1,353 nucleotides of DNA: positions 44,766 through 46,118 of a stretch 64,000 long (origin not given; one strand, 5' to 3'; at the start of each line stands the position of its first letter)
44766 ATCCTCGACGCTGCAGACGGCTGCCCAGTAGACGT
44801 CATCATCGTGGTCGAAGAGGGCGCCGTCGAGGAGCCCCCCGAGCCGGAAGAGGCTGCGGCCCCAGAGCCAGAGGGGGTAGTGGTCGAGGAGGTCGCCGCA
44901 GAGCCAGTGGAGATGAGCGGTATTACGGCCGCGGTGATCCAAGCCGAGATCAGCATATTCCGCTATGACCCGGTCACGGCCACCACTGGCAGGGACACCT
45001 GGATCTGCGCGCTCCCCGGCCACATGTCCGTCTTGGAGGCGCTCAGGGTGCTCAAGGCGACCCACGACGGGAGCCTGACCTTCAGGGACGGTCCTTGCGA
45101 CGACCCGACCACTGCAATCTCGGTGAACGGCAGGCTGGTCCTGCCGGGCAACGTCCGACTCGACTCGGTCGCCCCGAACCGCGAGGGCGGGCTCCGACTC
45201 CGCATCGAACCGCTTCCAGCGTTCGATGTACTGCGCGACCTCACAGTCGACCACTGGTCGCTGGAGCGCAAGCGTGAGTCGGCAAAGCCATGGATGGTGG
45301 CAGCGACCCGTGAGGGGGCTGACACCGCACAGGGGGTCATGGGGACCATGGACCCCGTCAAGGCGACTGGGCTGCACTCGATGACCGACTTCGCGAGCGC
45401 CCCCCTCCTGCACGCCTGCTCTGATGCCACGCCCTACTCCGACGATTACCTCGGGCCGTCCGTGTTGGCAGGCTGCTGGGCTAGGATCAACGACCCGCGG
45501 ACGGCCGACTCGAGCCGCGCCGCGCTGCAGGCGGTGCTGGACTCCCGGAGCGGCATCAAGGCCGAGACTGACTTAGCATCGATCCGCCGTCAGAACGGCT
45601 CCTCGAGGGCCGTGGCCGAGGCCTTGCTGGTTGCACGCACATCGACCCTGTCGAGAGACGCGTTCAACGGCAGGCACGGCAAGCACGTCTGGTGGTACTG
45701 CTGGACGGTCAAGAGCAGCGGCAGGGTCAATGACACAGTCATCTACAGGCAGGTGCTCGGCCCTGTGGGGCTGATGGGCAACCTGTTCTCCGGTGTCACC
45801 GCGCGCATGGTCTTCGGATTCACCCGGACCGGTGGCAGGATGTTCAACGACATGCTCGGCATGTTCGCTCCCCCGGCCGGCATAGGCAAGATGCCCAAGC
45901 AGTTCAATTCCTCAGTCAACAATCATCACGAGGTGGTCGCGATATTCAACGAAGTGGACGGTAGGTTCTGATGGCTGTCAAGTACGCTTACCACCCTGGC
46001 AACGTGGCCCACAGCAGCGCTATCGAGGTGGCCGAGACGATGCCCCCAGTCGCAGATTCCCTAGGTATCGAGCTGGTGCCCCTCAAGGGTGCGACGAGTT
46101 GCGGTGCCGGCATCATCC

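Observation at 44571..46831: Ferredoxin-fused SdhB-like protein and HdrB-like protein that have both lost their cluster-ligating cysteines, with no flavoprotein partner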

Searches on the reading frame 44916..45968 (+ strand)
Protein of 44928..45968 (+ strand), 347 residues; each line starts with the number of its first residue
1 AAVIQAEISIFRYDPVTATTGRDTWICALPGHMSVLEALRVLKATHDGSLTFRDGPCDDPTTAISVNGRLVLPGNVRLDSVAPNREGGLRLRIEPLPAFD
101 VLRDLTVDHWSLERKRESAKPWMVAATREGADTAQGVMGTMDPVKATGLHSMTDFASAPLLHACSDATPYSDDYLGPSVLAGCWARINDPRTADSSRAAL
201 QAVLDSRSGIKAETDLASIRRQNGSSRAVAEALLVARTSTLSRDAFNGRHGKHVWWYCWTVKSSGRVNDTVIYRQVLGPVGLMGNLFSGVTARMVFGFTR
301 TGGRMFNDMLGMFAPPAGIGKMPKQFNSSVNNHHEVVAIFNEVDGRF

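Call 20: search_protein_representatives(protein=window:44928-45968:+)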
Query: 347 residues. Proteins with E-value up to 0.001 (for the whole library): 114; up to 1e-10: 39; up to 1e-30: 17. The best 114 are listed.
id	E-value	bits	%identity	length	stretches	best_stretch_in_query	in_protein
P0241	6.8e-159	544.8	67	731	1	4-347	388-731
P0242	9.1e-126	435.9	57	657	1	5-347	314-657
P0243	1.9e-106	372.3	80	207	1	141-347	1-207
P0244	1.7e-101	356.1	48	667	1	6-343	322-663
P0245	6.1e-94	331.3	48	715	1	4-347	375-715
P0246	4.2e-82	292.3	43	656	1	7-347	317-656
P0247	1.6e-80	287.1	42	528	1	2-347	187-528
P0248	1.4e-76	274.1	69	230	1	135-316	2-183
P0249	6.6e-75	268.7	45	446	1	3-345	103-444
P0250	8.8e-75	268.3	44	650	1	3-347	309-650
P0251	8.1e-71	255.2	44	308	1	43-347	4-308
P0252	8.8e-69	248.5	42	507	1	7-331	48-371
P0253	6.3e-67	242.4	56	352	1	3-225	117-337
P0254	1.1e-61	225.3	41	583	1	5-346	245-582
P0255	5.0e-57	209.9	79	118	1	231-347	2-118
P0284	1.7e-09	53.6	31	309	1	6-200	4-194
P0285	4.4e-09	52.2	29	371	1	6-201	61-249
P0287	1.9e-08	50.1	26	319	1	31-277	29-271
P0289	5.1e-08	48.7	32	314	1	5-147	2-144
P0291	1.2e-07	47.5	31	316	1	6-195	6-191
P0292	1.4e-07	47.3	29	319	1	8-196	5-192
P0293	1.8e-07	47.0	31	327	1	26-203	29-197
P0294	1.8e-07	47.0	31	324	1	7-199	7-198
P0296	3.1e-07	46.1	29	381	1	5-200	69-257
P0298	6.0e-07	45.2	27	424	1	29-278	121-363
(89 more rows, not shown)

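Call 25: search_solved_structures(query=window:44928-45968:+, max_evalue=0.01, show_alignments=2)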
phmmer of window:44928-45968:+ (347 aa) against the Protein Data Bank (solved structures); distinct sequences matched with E-value up to 0.01: 17.
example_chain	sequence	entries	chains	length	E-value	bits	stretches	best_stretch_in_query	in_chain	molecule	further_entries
1nek_B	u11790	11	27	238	8.3e-07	31.5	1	6-196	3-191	Succinate dehydrogenase iron-sulfur protein | SUCCINATE DEHYDROGENASE IRON-SULFUR SUBUNIT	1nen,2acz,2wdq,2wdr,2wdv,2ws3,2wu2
2wp9_B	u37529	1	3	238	8.6e-07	31.5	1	6-196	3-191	SUCCINATE DEHYDROGENASE IRON-SULFUR SUBUNIT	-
9lig_B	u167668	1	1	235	3.4e-06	29.6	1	34-202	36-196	Succinate dehydrogenase [ubiquinone] iron-sulfur subunit, mitochondrial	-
9kq3_B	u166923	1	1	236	3.4e-06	29.5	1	34-202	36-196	Succinate dehydrogenase [ubiquinone] iron-sulfur subunit, mitochondrial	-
9kpt_B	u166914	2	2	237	3.4e-06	29.5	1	34-202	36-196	Succinate dehydrogenase [ubiquinone] iron-sulfur subunit, mitochondrial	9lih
9kps_B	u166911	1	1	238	3.5e-06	29.5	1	34-202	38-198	Succinate dehydrogenase [ubiquinone] iron-sulfur subunit, mitochondrial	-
3vr8_B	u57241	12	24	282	4e-06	29.3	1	34-217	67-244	Iron-sulfur subunit of succinate dehydrogenase | Succinate dehydrogenase [ubiquinone] iron-sulfur subunit, mitochondrial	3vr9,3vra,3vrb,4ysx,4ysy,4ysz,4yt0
9qdl_B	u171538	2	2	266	4.7e-06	29.1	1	34-202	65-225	Succinate dehydrogenase [ubiquinone] iron-sulfur subunit, mitochondrial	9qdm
9fq7_2N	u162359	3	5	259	7e-06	28.5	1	10-193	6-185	Succinate dehydrogenase [ubiquinone] iron-sulfur subunit, mitochondrial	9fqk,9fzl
8gs8_B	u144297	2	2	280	0.00012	24.5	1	9-194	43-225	Succinate dehydrogenase [ubiquinone] iron-sulfur subunit, mitochondrial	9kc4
3abv_B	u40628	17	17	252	0.00017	24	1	9-192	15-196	Succinate dehydrogenase [ubiquinone] iron-sulfur subunit, mitochondrial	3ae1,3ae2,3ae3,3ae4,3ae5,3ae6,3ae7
1zoy_B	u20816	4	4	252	0.00017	24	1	9-192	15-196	Iron-sulfur protein | Succinate dehydrogenase [ubiquinone] iron-sulfur subunit, mitochondrial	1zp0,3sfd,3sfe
4ytp_B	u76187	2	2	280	0.00022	23.6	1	9-192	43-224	Succinate dehydrogenase [ubiquinone] iron-sulfur subunit, mitochondrial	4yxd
1yq3_B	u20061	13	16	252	0.00055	22.3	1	9-194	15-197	succinate dehydrogenase Ip subunit | Succinate dehydrogenase [ubiquinone] iron-sulfur subunit, mitochondrial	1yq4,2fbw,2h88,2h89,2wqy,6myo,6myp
1kf6_B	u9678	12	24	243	0.0018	20.6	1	8-211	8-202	FUMARATE REDUCTASE IRON-SULFUR PROTEIN | Fumarate reductase iron-sulfur subunit | Fumarate reductase (Anaerobic), Fe-S subunit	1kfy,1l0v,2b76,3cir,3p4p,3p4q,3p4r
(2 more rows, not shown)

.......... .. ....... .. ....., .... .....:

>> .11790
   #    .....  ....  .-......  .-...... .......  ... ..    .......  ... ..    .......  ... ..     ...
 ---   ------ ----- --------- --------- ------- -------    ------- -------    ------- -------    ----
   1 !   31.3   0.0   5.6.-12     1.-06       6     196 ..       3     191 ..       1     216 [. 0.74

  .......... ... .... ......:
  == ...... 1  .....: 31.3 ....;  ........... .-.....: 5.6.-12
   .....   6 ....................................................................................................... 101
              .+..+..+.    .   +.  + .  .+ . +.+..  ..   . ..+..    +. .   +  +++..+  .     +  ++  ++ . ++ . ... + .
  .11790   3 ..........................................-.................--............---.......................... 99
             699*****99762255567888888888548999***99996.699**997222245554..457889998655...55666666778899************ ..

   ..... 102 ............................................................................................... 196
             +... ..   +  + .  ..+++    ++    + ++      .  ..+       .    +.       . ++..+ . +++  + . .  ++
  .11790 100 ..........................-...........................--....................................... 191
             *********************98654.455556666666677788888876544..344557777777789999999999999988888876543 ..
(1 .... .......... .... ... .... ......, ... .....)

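Call 28: find_related_loci(query=A2, collection=genome_contigs, flank=10000)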
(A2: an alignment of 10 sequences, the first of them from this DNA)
Query A2 (351 aa) in genome_contigs; peptide patterns used: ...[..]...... (x = any residue, [..] = any of these).
252 stretches matched a pattern; 247 encode a relative of the query (tblastn E <= 1e-3); the best 80 are kept; 80 distinct loci.
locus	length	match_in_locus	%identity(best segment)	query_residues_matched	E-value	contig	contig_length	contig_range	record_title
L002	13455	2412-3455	82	4-351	0e+0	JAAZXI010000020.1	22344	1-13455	MAG: Methanobacteriota archaeon isolate bin122s NODE_20_length_22344_cov_6.008031, whole genome shotgun sequence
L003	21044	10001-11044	80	4-351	0e+0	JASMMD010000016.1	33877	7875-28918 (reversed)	MAG: Candidatus Thalassarchaeum sp. isolate Arabian9_MAG_56 NODE_16_length_33877_cov_38.393728, whole genome shotgun seq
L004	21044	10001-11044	79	4-351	0e+0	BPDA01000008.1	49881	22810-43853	MAG: Euryarchaeota archaeon CM1_200m.P32 DNA, sequence08, whole genome shotgun sequence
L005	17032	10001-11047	77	3-351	0e+0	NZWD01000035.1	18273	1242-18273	MAG: Methanobacteriota archaeon isolate NAT54 142867, whole genome shotgun sequence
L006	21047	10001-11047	76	3-351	0e+0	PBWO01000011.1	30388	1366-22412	MAG: Methanobacteriota archaeon isolate RS814 6651, whole genome shotgun sequence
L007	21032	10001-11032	77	8-351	0e+0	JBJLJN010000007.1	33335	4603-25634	MAG: Candidatus Thalassarchaeum sp. isolate LRMED-030 Thalassarchaeum-LRMED-030-C1974, whole genome shotgun sequence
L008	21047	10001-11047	76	3-351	0e+0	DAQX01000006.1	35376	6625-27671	MAG TPA_asm: Euryarchaeota archaeon UBA86 UBA86_contig_13747, whole genome shotgun sequence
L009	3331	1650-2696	75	3-351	0e+0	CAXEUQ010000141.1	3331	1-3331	MAG TPA_asm: uncultured Candidatus Poseidoniales archaeon isolate ERR599032_concoct_73 genome assembly, contig: ERZ84053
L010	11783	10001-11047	75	3-351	0e+0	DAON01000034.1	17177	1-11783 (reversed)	MAG TPA_asm: Euryarchaeota archaeon UBA220 UBA220_contig_18999, whole genome shotgun sequence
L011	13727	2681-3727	75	3-351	0e+0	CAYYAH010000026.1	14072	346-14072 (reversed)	MAG TPA_asm: uncultured Candidatus Poseidoniales archaeon isolate SRP077602_co4_684 genome assembly, contig: NODE_7742_l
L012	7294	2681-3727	74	3-351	0e+0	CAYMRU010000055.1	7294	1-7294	MAG TPA_asm: uncultured Candidatus Poseidoniales archaeon isolate SRP077602_co11_569 genome assembly, contig: NODE_13441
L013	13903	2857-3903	74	3-351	2e-178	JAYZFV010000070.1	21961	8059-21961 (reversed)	MAG: Thermoplasmatota archaeon isolate XB_MAG174 DB_MAG174_0070, whole genome shotgun sequence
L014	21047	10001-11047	72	3-351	6e-177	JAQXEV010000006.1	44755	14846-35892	MAG: Candidatus Thalassarchaeaceae archaeon isolate cluster2-bin.113 k141_322828, whole genome shotgun sequence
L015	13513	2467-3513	73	3-351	2e-175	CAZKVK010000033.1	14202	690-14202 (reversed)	MAG TPA_asm: uncultured Candidatus Poseidoniales archaeon isolate SRP077602_co3_204 genome assembly, contig: NODE_6306_l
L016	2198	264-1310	72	3-351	0e+0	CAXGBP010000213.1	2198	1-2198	MAG TPA_asm: uncultured Candidatus Poseidoniales archaeon isolate ERR598971_concoct_120 genome assembly, contig: ERZ8330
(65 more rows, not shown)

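Call 44: list_cluster_members(proteins=[P0284, P0285, P0287, P0289, P0291, P0292, P0293, P0294, P0296, P0298])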
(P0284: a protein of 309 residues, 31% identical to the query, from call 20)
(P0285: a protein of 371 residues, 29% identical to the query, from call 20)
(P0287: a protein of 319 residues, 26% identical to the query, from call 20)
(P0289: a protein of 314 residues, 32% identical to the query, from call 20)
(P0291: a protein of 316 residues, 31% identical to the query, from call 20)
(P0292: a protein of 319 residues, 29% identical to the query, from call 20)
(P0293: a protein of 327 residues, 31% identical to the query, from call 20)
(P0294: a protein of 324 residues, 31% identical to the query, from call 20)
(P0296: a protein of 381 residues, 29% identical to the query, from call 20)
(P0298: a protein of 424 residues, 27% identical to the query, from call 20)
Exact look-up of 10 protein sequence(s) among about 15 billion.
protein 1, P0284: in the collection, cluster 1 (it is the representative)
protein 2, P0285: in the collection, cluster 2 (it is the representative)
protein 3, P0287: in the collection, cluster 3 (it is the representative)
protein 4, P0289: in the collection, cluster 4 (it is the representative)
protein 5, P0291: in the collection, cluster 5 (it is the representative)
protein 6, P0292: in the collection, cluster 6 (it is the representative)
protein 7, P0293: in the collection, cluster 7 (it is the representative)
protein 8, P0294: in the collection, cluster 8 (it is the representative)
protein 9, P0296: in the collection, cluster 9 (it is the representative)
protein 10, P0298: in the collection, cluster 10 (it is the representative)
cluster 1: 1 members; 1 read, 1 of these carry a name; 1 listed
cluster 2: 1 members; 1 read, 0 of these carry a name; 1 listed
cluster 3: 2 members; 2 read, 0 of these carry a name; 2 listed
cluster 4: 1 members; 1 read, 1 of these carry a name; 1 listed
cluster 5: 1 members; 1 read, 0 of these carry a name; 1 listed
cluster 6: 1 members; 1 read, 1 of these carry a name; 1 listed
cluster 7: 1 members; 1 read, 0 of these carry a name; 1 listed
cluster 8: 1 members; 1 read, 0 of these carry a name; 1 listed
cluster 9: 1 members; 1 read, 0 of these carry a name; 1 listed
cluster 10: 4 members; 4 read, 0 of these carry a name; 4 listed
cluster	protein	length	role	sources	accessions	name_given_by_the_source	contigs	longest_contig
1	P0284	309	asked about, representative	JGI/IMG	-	succinate dehydrogenase/fumarate reductase iron-sulfur protein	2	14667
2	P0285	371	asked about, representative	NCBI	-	-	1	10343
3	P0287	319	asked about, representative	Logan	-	-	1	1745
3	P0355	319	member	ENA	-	-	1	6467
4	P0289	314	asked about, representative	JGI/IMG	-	succinate dehydrogenase / fumarate reductase iron-sulfur subunit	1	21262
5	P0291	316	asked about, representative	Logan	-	-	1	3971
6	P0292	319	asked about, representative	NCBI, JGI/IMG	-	succinate dehydrogenase / fumarate reductase iron-sulfur subunit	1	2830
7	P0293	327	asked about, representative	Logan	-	-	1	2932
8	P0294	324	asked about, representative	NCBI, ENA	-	-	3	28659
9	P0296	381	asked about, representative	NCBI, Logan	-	-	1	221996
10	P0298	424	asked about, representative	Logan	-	-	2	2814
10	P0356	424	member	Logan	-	-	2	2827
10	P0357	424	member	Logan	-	-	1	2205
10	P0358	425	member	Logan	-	-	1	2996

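Call 52: find_encoding_contigs(protein=P0254, flank=10000, max_places=2)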
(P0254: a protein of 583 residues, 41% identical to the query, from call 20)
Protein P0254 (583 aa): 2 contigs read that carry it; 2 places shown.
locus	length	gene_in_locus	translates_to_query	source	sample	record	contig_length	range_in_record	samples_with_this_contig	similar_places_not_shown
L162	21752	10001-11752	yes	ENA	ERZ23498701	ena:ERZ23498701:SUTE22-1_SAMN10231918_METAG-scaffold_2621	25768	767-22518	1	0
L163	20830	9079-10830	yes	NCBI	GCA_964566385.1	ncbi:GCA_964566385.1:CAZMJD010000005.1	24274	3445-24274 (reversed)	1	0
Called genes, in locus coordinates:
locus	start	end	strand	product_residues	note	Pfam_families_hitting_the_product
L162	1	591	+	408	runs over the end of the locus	PF00108:Thiolase_N, PF02803:Thiolase_C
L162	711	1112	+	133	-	PF13833:EF-hand_8 (faint), PF13499:EF-hand_7 (weak), PF00036:EF-hand_1 (faint), PF13202:EF-hand_5 (faint), PF13405:EF-hand_6 (faint)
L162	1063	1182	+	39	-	-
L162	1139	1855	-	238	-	PF05154:TM2 (weak)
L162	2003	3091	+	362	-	PF00155:Aminotran_1_2, PF01041:DegT_DnrJ_EryC1 (weak)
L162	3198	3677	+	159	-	-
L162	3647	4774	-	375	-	-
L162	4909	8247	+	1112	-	-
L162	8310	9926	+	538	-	PF00118:Cpn60_TCP1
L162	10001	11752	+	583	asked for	PF13370:Fer4_13, PF13085:Fer2_3 (weak)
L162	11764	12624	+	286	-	PF02754:CCG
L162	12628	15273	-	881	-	PF00270:DEAD, PF04851:ResIII, PF00271:Helicase_C, PF22590:Cas3-like_C_2 (weak), PF02732:ERCC4, PF14520:HHH_5 (weak)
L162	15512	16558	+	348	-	PF00297:Ribosomal_L3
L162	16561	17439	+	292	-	PF00573:Ribosomal_L4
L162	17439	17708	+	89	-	PF00276:Ribosomal_L23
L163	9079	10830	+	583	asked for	PF13370:Fer4_13, PF13085:Fer2_3 (weak)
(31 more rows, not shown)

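Call 55: predict_structure(alignment_id=A4)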
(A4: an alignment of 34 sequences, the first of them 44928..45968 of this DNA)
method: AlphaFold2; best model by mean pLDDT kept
length: 347 residues; sequences in the alignment: 34
mean_pLDDT: 56.7   pTM: 0.47
mean pLDDT of the five models: 56.7, 51.3, 50.4, 49.8, 47.7
residues with pLDDT >= 90: 0; 70-90: 79; 50-70: 152; < 50: 116
segments of 3 or more residues with pLDDT < 50: 15-19, 85-87, 97-143, 279-326, 345-347
pLDDT, mean of each block of 10 residues (from residue 1): 66 49 73 77 64 51 57 70 53 53 40 36 33 37 51 51 57 63 69 63 71 66 61 78 64 73 69 63 41 39 37 33 51 71 53
secondary structure, 60 per line:
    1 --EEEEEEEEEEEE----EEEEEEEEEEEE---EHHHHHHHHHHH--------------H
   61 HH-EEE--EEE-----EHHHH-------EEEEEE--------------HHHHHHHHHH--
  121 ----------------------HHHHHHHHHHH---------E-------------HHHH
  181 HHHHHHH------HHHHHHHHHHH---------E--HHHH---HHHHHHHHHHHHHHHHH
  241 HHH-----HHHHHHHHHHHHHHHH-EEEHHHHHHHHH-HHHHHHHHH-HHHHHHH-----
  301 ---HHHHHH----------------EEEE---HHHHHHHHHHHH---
elements in order: E3-14 E19-30 H35-45 E64-66 E69-71 H78-81 E89-94 H109-118 H143-153 H177-187 H194-204 H217-220 H224-243 H249-264 E266-268 H269-277 H279-287 H289-295 H304-309 E326-329 H333-344

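Call 63: fold_search(model_id=the predicted structure, library=pdb)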
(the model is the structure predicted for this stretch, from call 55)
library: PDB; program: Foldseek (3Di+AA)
matches with E <= 10: 411; with E <= 0.001: 32
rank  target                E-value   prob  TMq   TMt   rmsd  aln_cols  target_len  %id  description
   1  9kq3_B                1.3e-07  1.00  0.27  0.37  16.7       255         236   19  Cryo-EM structure of Saccharomyces cerevisiae Mitochondrial Respiratory Complex II in pydiflumetofen-bound state (released 2025-09-03)
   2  9lig_B                2.1e-07  1.00  0.27  0.37  16.8       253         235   19  Cryo-EM structure of Saccharomyces cerevisiae Mitochondrial Respiratory Complex II in Y19315-bound state (released 2025-09-03)
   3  9kps_B                3.0e-07  1.00  0.27  0.37  16.9       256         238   20  Cryo-EM structure of Saccharomyces cerevisiae Mitochondrial Respiratory Complex II (released 2025-09-03)
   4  6awf_F                3.5e-07  1.00  0.27  0.37  16.5       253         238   18  Escherichia coli quinol:fumarate reductase crystallized without dicarboxylate (released 2017-12-06)
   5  8gs8_B                3.7e-07  1.00  0.28  0.38  16.6       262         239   20  cryo-EM structure of the human respiratory complex II (released 2023-05-10)
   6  1kf6_B                4.6e-07  1.00  0.27  0.36  16.1       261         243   19  E. coli Quinol-Fumarate Reductase with Bound Inhibitor HQNO (released 2002-03-13)
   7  6awf_B                5.1e-07  1.00  0.27  0.37  16.5       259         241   18  Escherichia coli quinol:fumarate reductase crystallized without dicarboxylate (released 2017-12-06)
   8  6myq_B                8.0e-07  1.00  0.25  0.34  16.9       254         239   18  Avian mitochondrial complex II with ferulenol bound (released 2019-11-06)
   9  2fbw_O                8.4e-07  1.00  0.26  0.35  16.7       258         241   19  Avian respiratory complex II with carboxin bound (released 2005-12-20)
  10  2h89_B                1.0e-06  1.00  0.27  0.36  16.8       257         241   19  Avian Respiratory Complex II with Malonate Bound (released 2006-06-20)
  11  9kpt_B                1.1e-06  1.00  0.27  0.37  16.7       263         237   18  Cryo-EM structure of Saccharomyces cerevisiae Mitochondrial Respiratory Complex II in UQ1-bound state (released 2025-09-03)
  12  2fbw_B                1.4e-06  1.00  0.26  0.36  16.7       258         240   19  Avian respiratory complex II with carboxin bound (released 2005-12-20)
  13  6lum_K                1.5e-06  1.00  0.29  0.39  16.2       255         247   18  Structure of Mycobacterium smegmatis succinate dehydrogenase 2 (released 2020-05-27)
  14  1zoy_B                1.5e-06  1.00  0.26  0.35  16.7       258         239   20  Crystal Structure of Mitochondrial Respiratory Complex II from porcine heart at 2.4 Angstroms (released 2005-07-12)
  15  9qdm_B                1.7e-06  1.00  0.26  0.37  16.6       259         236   19  CRYO-EM STRUCTURE OF THE YEAST RESPIRATORY COMPLEX II WITH THE INHIBITOR BIXAFEN (released 2026-02-11)
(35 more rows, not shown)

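Call 74: search_protein_families(library=pfam, proteins=[P0241, P0247, P0249, P0254], max_evalue=0.001)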
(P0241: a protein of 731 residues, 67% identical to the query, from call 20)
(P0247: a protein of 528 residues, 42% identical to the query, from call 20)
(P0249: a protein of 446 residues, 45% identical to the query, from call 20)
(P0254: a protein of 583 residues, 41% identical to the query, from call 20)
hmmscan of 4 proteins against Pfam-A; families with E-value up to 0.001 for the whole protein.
P0241 (731 aa): 3 families
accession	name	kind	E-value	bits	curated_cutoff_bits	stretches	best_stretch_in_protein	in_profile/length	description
PF00258.30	Flavodoxin_1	-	6e-64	215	25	2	204-328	1-131/143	Flavodoxin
PF13085.11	Fer2_3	-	2.2e-08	34.5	27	1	392-495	2-104/107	2Fe-2S iron-sulfur cluster binding domain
PF12724.12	Flavodoxin_5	-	0.00032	21.5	27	0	8-62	1-54/145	Flavodoxin domain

P0247 (528 aa): 2 families
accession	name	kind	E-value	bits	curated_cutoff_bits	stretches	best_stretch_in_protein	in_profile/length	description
PF00258.30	Flavodoxin_1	-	9.3e-28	97.6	25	1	7-130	1-130/143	Flavodoxin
PF13085.11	Fer2_3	-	3.4e-10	40.3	27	1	192-291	1-104/107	2Fe-2S iron-sulfur cluster binding domain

P0249 (446 aa): 2 families
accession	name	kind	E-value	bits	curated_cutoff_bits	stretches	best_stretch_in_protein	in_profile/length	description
PF13085.11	Fer2_3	-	2.7e-09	37.4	27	1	108-210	2-104/107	2Fe-2S iron-sulfur cluster binding domain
PF13370.11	Fer4_13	-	7.2e-05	23.8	24.5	1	9-61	2-57/58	4Fe-4S single cluster domain of Ferredoxin I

P0254 (583 aa): 4 families
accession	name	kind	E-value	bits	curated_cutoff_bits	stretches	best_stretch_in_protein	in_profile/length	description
PF13370.11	Fer4_13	-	9.7e-14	52.2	24.5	2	146-198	2-57/58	4Fe-4S single cluster domain of Ferredoxin I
PF13085.11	Fer2_3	-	1.4e-06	28.7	27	1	248-351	2-104/107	2Fe-2S iron-sulfur cluster binding domain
PF13459.11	Fer4_15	-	7.7e-05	23.8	22.4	0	12-81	7-65/66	4Fe-4S single cluster domain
PF13187.11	Fer4_9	-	0.00099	19.5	27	0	12-24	36-48/52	4Fe-4S dicluster domain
